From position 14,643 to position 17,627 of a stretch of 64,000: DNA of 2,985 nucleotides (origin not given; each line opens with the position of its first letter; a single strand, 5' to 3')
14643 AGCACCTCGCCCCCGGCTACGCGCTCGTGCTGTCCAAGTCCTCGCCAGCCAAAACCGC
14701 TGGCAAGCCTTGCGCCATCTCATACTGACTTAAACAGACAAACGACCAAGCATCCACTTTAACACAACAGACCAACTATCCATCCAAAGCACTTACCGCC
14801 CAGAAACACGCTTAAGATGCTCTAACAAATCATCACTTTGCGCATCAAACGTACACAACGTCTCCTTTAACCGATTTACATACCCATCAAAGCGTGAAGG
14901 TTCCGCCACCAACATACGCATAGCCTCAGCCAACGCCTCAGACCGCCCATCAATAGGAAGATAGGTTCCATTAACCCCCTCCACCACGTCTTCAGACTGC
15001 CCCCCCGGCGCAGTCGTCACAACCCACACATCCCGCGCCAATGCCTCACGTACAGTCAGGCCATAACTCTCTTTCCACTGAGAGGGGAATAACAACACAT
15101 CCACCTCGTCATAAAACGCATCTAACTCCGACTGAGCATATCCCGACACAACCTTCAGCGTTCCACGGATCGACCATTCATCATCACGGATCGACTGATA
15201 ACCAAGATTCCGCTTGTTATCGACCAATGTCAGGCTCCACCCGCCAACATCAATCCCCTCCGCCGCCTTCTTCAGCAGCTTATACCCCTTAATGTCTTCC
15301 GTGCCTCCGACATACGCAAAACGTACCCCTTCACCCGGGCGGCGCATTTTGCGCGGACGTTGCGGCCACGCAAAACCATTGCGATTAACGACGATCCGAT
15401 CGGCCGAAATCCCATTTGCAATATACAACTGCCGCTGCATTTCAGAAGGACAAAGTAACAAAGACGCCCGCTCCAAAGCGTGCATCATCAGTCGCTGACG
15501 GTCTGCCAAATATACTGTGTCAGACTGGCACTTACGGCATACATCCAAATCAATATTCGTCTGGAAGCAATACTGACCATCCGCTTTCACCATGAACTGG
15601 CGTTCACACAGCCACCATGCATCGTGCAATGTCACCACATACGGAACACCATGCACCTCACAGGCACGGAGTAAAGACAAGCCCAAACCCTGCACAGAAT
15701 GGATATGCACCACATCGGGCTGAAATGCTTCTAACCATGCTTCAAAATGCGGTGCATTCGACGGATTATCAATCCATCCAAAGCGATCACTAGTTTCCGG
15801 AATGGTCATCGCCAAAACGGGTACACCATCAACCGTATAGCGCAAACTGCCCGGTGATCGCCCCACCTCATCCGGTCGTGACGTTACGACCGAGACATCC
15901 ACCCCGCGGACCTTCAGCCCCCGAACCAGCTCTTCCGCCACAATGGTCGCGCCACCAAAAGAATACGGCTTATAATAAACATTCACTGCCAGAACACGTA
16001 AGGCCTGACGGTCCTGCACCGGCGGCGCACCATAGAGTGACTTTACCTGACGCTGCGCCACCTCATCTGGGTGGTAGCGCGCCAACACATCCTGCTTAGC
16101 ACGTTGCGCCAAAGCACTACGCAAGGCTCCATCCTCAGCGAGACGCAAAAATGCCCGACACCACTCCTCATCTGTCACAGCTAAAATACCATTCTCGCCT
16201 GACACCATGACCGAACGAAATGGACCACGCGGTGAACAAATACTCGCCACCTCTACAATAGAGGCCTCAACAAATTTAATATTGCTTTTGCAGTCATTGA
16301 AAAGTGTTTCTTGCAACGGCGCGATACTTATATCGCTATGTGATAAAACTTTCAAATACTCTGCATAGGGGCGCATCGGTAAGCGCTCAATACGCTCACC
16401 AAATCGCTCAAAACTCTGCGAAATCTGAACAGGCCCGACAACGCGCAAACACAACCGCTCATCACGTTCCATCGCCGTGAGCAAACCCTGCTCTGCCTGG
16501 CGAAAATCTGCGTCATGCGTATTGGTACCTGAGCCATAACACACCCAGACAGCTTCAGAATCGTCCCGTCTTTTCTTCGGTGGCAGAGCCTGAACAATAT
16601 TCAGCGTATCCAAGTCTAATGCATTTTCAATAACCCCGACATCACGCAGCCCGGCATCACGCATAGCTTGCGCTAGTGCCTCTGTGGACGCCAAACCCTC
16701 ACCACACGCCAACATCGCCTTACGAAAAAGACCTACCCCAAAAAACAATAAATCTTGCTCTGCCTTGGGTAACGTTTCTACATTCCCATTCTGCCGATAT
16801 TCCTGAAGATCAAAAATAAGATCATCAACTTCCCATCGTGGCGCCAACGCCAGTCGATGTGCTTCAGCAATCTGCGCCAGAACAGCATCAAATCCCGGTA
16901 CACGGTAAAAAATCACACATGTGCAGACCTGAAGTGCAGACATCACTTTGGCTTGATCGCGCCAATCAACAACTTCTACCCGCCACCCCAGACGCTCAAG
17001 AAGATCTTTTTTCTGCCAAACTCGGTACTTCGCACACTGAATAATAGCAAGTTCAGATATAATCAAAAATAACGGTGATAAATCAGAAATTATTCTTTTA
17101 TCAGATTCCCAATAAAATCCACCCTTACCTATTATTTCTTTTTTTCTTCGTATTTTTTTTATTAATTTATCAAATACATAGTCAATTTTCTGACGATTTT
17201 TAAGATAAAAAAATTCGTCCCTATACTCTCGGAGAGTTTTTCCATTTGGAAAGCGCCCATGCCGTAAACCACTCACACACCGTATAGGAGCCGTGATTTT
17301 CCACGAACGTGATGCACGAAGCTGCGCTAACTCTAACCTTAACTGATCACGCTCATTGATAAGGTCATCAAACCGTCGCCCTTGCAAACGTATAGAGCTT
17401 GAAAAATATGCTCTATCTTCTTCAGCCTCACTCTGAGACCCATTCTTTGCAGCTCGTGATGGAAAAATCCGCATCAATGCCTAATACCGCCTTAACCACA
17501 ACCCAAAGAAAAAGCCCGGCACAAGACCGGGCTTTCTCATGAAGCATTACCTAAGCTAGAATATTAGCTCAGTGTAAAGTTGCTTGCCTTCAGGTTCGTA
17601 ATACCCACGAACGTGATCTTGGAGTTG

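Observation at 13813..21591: Repeat protein bracketed by multidomain glycosyltransferases: candidate surface-protein glycosylation or S-layer-like module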

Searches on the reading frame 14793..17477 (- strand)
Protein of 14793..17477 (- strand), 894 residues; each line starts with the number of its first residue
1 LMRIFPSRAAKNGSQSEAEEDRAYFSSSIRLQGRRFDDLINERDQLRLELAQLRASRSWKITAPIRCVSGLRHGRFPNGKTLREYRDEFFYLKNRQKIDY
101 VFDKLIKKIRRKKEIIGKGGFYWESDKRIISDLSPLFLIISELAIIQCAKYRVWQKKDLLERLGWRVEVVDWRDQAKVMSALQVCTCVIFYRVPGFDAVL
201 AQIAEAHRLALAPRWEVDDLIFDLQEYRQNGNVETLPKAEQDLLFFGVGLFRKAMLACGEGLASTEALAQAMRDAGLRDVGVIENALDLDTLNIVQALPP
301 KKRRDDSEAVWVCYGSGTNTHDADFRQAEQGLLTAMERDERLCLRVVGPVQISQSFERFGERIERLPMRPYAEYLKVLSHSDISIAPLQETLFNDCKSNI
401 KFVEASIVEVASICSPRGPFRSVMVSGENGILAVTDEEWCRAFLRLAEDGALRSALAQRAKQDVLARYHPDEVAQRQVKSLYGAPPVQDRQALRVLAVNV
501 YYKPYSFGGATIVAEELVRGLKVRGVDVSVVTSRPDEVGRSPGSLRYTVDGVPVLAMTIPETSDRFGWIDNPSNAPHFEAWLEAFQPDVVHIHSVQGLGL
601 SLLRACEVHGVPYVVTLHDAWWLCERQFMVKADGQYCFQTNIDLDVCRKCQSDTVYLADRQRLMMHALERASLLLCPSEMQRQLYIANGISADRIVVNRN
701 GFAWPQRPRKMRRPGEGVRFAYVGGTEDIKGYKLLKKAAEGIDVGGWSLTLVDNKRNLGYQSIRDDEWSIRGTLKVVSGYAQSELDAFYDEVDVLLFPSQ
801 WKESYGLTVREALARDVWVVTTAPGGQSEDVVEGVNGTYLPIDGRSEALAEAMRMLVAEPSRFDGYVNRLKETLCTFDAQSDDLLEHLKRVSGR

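Call 5: search_protein_families(library=pfam, proteins=[window:14793-17477:-], max_evalue=0.01)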
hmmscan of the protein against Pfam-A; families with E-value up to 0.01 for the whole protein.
window:14793-17477:- (894 aa): 6 families
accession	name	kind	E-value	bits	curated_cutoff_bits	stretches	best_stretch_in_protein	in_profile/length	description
PF13579.12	Glyco_trans_4_4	-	9.1e-25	88.3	29.7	1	508-701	1-158/158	Glycosyl transferase 4-like domain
PF13439.12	Glyco_transf_4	-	1.3e-23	84.3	28.5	1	507-701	1-165/170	Glycosyltransferase Family 4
PF00534.26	Glycos_transf_1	-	1.6e-21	77.1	26.4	2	710-860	8-159/172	Glycosyl transferases group 1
PF13692.12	Glyco_trans_1_4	-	1.3e-20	74.5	27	2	720-857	4-140/142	Glycosyl transferases group 1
PF13524.12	Glyco_trans_1_2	-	6.7e-08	33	25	1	330-476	3-141/144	Glycosyl transferase-like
PF13477.12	Glyco_trans_4_2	-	3.9e-06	27.5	23.4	1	514-618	13-107/139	Glycosyl transferase 4-like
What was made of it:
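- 14802..15998 (-): GT894 aa 494-892: GT4 module. PF13579, PF13439 and PF00534 (call 5).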

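Call 11: search_protein_families(library=ncbifam, proteins=[window:14793-17477:-], max_evalue=0.01)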
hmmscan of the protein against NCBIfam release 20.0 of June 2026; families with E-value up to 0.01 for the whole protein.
window:14793-17477:- (894 aa): 12 families
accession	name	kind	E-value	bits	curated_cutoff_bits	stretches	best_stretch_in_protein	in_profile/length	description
TIGR03999.1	thiol_BshA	equivalog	3.1e-12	46.1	273.7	1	782-864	263-343/375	N-acetyl-alpha-D-glucosaminyl L-malate synthase BshA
NF041876.1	EPS_EpsE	equivalog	4.9e-12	45.8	400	1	708-862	205-364/389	exopolysaccharide biosynthesis GT4 family glycosyltransferase EpsE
NF038229.1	Glyco4_Geo_Pelo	equivalog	6.2e-10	38.6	400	1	338-482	189-333/338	GPMC system family 4 glycosyltransferase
TIGR02149.1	glgA_Coryne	subfamily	6e-08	32.2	302.4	1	782-861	274-357/391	glycogen synthase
TIGR03088.1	stp2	hypoth_equivalog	8e-07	28.4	409.05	1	782-860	263-339/374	TIGR03088 family PEP-CTERM/XrtA system glycosyltransferase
TIGR03449.1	mycothiol_MshA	equivalog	8.6e-07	28.2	462.5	1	767-862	279-372/406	D-inositol-3-phosphate glycosyltransferase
NF049988.1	MGlcDAGSynMgs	equivalog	2.3e-06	27.2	400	0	502-620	10-120/398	alpha-monoglucosyldiacylglycerol synthase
TIGR04063.1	stp3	hypoth_equivalog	3.7e-06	26.1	442.05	0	781-865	279-366/397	TIGR04063 family PEP-CTERM/XrtA system glycosyltransferase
NF012028.0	PRK15484.1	subfamily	1.7e-05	24.1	618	1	762-861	247-346/380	lipopolysaccharide N-acetylglucosaminyltransferase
NF053787.1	GlcN_PG_synth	equivalog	7.1e-05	21.8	480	1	787-892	257-360/361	N-acetylglucosaminyl phosphatidylglycerol synthase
TIGR04047.1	MSMEG_0565_glyc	hypoth_equivalog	7.8e-05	21.9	259.85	1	766-862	250-344/373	MSMEG_0565 family glycosyltransferase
NF041139.1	TreT_Thcocales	equivalog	0.0091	14.8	775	0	777-849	299-368/412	trehalose synthase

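Call 39: search_solved_structures(query=A4, max_evalue=0.01)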
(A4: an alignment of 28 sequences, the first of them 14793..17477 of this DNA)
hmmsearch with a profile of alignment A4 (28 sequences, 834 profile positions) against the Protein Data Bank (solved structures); distinct sequences matched with E-value up to 0.01: 67 (the best 60 are shown).
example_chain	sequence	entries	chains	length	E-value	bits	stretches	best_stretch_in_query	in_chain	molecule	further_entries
4xso_B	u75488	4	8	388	1.5e-14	56.3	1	609-821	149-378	Alr3699 protein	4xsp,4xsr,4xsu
6kih_A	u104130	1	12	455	5.9e-13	51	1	567-830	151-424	Tll1590 protein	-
6tvp_A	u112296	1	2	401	7e-13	50.8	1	605-831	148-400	Alpha-maltose-1-phosphate synthase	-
6n1x_A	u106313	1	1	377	2.9e-12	48.7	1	611-809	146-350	Glycosyltransferase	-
6d9t_A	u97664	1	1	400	3.5e-12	48.4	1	611-809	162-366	Glycosyl transferase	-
5d00_A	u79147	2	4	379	2.4e-11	45.7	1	632-806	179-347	N-acetyl-alpha-D-glucosaminyl L-malate synthase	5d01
2jjm_A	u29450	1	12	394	1.3e-10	43.2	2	661-793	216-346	GLYCOSYL TRANSFERASE, GROUP 1 FAMILY PROTEIN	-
3mbo_A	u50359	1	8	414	1.5e-10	43.1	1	661-793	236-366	Glycosyltransferase, group 1 family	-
5i45_A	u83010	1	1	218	2.5e-10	42.3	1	652-831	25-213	Glycosyl transferases group 1 family protein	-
3c4q_A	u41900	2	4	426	1.4e-09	39.8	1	595-831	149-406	Predicted glycosyltransferases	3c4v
3c48_A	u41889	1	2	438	1.6e-09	39.7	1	595-831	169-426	Predicted glycosyltransferases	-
4s0v_A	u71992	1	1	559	1.7e-08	36.2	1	613-824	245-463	Human Orexin receptor type 2 fusion protein to P. abysii Glycogen Synthase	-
5wqc_A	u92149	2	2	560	1.8e-08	36.2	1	613-824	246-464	Orexin receptor type 2,GlgA glycogen synthase,Orexin receptor type 2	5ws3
6kqi_A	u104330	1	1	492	2.1e-08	36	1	656-822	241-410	Cannabinoid receptor 1,GlgA glycogen synthase,Cannabinoid receptor 1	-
6hll_A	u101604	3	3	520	2.3e-08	35.8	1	656-828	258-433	Substance-P receptor,GlgA glycogen synthase,Substance-P receptor | Substance-P receptor,Substance-P receptor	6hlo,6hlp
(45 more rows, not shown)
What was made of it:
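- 14802..15998 (-): A PDB profile search hits GT4 enzymes (call 39).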

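Call 57: predict_structure(alignment_id=A4)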
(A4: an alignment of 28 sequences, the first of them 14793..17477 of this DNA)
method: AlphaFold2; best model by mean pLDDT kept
length: 894 residues; sequences in the alignment: 28
mean_pLDDT: 86.9   pTM: 0.83
mean pLDDT of the five models: 86.9, 85.5, 85.5, 84.2, 84.0
residues with pLDDT >= 90: 563; 70-90: 231; 50-70: 67; < 50: 33
segments of 3 or more residues with pLDDT < 50: 1-12, 72-75, 109-122
pLDDT, mean of each block of 10 residues (from residue 1): 37 69 84 80 76 71 58 49 55 55 53 38 59 92 89 94 96 93 96 95 94 94 91 86 93 97 96 96 93 93 81 80 92 97 94 93 93 94 95 92 96 95 96 98 96 96 97 95 84 94 81 93 96 81 86 89 74 90 96 89 94 91 83 83 83 80 92 95 93 94 92 91 86 94 92 81 89 91 89 95 88 96 90 96 93 95 93 94 97 92
secondary structure, 60 per line:
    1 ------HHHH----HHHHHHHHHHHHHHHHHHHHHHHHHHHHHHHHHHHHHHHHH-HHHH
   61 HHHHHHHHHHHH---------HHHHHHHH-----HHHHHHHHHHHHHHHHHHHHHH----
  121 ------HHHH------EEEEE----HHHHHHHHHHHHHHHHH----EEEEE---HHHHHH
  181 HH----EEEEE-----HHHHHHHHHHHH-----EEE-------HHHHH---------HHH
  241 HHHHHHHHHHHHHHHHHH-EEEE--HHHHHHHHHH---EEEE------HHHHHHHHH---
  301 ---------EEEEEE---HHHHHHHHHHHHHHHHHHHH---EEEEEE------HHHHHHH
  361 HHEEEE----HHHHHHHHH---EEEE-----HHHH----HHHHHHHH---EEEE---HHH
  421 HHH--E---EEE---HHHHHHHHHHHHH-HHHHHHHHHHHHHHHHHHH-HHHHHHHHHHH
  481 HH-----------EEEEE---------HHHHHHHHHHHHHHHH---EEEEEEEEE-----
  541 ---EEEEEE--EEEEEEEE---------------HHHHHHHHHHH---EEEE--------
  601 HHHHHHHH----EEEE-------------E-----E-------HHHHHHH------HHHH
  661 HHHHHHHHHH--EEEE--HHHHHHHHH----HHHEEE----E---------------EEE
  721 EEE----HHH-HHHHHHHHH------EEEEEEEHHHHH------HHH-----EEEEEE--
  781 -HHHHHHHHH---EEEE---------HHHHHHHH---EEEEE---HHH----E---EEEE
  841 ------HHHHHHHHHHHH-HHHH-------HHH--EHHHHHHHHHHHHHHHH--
elements in order (helices of 4 or more, strands of 3 or more residues): H7-10 H15-55 H57-72 H82-89 H95-116 H127-130 E137-141 H146-162 E167-171 H175-182 E187-191 H197-208 E214-216 H224-228 H238-258 E260-263 H266-275 E279-282 H289-297 E310-315 H319-338 E342-347 H354-362 E363-366 H371-379 E383-386 H392-395 H400-407 E411-414 H418-423 E430-432 H436-448 H450-468 H470-482 E494-498 H508-523 E527-535 E544-549 E552-559 H575-585 E589-592 H601-608 E613-616 H644-650 H657-670 E673-676 H679-687 E695-697 E718-723 H732-740 E747-753 H754-758 E773-778 H782-790 E794-797 H807-814 E818-822 E837-840 H847-858 H860-863 H877-892
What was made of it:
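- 14793..17477 (-): GT894, a two-module glycosyltransferase with N-terminal helices. An ATG at 17474 is probably the true start. AlphaFold2 model: pLDDT 86.9, pTM 0.83 (call 57).
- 17130..17435 (-): GT894 aa 15-116: long helices (coiled-coil-like), including the '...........' motif. DSSP on the model gives helices H15-55, H57-72 and H95-116 (call 57).
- Checked: The AlphaFold2 model of GT894 shows long N-terminal helices at aa 15-116 followed by two GT-B domains (call 57).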

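Call 60: fold_search(model_id=the predicted structure, library=pdb)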
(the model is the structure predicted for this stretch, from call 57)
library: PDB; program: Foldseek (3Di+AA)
matches with E <= 10: 1708; with E <= 0.001: 447
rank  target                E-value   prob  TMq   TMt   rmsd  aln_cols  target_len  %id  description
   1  6tvp_B                2.9e-18  1.00  0.31  0.66   6.3       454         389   20  Structure of Mycobacterium smegmatis alpha-maltose-1-phosphate synthase GlgM (released 2020-04-22)
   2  8qoy                  1.0e-17  1.00  0.31  0.27  19.3       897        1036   12  Capsular polysaccharide synthesis multienzyme of Actinobacillus Pleuropneumoniae serotype 3 (released 2024-07-03)
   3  3c4q_A                1.1e-17  1.00  0.35  0.74   4.7       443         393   18  Structure of the retaining glycosyltransferase MshA : The first step in mycothiol biosynthesis. Organism : Corynebacte (released 2008-04-01)
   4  6tvp_A                1.1e-17  1.00  0.31  0.65   6.1       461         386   20  Structure of Mycobacterium smegmatis alpha-maltose-1-phosphate synthase GlgM (released 2020-04-22)
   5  3c48_B                7.8e-17  1.00  0.22  0.44  12.4       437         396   18  Structure of the retaining glycosyltransferase MshA: The first step in mycothiol biosynthesis. Organism: Corynebacteri (released 2008-03-25)
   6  3c48_A                1.0e-16  1.00  0.21  0.41  13.0       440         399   18  Structure of the retaining glycosyltransferase MshA: The first step in mycothiol biosynthesis. Organism: Corynebacteri (released 2008-03-25)
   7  3c4q_B                9.1e-16  1.00  0.35  0.75   4.7       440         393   18  Structure of the retaining glycosyltransferase MshA : The first step in mycothiol biosynthesis. Organism : Corynebacte (released 2008-04-01)
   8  6n1x                  1.8e-15  1.00  0.32  0.69   6.3       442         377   15  BshA from Staphylococcus aureus complexed with UDP and N-acetylglucosamine (released 2019-08-21)
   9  2bis_A                2.2e-15  1.00  0.31  0.58   6.9       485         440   15  Structure of glycogen synthase from Pyrococcus abyssi (released 2005-11-28)
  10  2qzs                  3.0e-15  1.00  0.32  0.56   7.2       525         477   16  Crystal Structure of Wild-type E.coli GS in complex with ADP and Glucose(wtGSb) (released 2008-09-09)
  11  3fro_A                3.2e-15  1.00  0.30  0.56   8.1       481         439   15  Crystal structure of Pyrococcus abyssi glycogen synthase with open and closed conformations (released 2010-01-12)
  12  6kih_A                3.4e-15  1.00  0.33  0.69   6.0       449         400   16  Sucrose-phosphate synthase (tll1590) from Thermosynechococcus elongatus (released 2020-05-27)
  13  6d9t                  4.2e-15  1.00  0.31  0.69   6.5       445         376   16  BshA from Staphylococcus aureus complexed with UDP (released 2019-05-08)
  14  3cop                  5.5e-15  1.00  0.32  0.56   8.3       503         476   17  Crystal Structure of E.coli GS mutant E377A in complex with ADP and acceptor analogue HEPPSO (released 2009-03-24)
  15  7qsg_A                7.7e-15  1.00  0.31  0.66   7.3       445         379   18  Methylmannose polysaccharide mannosyltransferase from M. hassiacum (released 2023-01-25)
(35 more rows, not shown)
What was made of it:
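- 14793..17477 (-): Foldseek finds GT4 enzymes and the capsule multienzyme 8qoy (call 60).
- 14802..15998 (-): Foldseek matches include MshA, GlgM and BshA with TMt 0.65-0.75 (call 60).
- The GT894 model contains two GT-B domains and resembles a capsule multienzyme (calls 57, 60).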

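Call 77: find_related_loci(query=A4, collection=metagenome_contigs, flank=10000)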
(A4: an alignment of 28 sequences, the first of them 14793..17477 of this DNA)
Query A4 (894 aa) in metagenome_contigs; peptide patterns used: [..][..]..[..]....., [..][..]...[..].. (x = any residue, [..] = any of these).
600 stretches matched a pattern (row limit reached: there are more); 303 encode a relative of the query (tblastn E <= 1e-3); the best 80 are kept; 79 distinct loci.
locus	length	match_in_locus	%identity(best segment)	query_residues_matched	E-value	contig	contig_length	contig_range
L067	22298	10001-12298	53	130-892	0e+0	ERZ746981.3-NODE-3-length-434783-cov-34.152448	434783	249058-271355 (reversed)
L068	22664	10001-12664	44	6-884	0e+0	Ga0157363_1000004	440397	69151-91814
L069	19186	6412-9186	43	25-893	0e+0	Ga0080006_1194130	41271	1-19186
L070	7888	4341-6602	44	131-884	0e+0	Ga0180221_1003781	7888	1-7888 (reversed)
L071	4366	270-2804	44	45-884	0e+0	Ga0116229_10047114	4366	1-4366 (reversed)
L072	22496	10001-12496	44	30-889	0e+0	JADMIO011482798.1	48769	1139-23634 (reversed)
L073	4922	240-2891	43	13-884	0e+0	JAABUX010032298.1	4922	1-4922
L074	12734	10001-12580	43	42-892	0e+0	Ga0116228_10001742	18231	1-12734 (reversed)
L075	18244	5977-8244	44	133-889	0e+0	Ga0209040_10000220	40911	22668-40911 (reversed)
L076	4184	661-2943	44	131-891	0e+0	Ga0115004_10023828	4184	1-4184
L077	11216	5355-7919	39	49-892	0e+0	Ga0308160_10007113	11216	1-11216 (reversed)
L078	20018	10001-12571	40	49-884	0e+0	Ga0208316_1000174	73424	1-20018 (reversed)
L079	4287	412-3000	41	28-891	0e+0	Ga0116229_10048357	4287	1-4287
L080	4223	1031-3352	41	121-891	0e+0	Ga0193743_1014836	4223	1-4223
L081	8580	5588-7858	45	133-891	0e+0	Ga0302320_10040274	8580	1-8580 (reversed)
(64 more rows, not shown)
